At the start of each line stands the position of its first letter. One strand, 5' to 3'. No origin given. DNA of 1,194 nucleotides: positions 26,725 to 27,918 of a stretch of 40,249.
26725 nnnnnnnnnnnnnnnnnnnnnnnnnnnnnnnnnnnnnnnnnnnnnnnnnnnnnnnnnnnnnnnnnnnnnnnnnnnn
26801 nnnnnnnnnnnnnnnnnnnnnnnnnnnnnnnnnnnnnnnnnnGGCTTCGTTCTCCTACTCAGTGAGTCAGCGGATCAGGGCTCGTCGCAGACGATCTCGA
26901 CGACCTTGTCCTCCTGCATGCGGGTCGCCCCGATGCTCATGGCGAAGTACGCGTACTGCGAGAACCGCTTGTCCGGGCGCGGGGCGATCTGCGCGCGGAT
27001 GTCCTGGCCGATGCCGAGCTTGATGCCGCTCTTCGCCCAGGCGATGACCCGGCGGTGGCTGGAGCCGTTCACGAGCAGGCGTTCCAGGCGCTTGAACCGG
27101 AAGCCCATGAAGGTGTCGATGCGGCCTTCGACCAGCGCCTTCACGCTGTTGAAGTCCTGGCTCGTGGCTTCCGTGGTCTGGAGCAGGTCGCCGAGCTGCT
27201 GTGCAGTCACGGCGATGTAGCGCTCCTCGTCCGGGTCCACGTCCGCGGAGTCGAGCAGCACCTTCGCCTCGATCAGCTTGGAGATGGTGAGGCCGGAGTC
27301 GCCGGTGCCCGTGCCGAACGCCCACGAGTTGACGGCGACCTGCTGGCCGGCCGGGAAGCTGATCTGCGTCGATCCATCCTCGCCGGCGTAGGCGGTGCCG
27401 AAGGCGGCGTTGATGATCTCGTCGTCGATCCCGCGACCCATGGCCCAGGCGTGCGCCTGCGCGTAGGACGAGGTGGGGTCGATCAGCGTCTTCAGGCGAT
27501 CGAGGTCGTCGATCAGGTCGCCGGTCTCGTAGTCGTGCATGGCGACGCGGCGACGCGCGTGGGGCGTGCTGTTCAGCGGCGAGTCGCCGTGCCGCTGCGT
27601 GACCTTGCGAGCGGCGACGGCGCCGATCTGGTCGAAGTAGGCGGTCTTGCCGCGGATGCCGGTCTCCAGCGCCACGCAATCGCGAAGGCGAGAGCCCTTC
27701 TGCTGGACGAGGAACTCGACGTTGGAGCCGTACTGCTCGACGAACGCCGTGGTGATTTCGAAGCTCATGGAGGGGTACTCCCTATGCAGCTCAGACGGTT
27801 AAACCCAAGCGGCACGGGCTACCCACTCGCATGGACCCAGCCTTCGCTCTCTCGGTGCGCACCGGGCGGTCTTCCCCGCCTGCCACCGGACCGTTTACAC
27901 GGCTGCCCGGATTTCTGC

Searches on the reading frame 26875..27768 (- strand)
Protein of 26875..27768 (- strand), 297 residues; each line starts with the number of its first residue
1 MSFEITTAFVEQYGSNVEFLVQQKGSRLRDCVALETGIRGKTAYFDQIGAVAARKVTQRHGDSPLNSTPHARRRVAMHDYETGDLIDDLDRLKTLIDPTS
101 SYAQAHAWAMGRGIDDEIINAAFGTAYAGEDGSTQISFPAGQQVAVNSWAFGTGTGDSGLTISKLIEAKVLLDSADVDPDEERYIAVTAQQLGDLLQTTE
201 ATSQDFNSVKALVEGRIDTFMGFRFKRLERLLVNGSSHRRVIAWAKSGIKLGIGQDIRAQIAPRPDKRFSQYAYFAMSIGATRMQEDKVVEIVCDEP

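Call 79: search_protein_families(library=pfam, proteins=[window:26875-27768:-], max_evalue=0.001)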
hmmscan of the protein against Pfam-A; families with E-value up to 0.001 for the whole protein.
window:26875-27768:- (297 aa): 1 family
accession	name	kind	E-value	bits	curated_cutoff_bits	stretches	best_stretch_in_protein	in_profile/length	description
PF19821.5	Phage_capsid_2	-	1.8e-90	303.5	25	1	5-296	1-293/293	Phage capsid protein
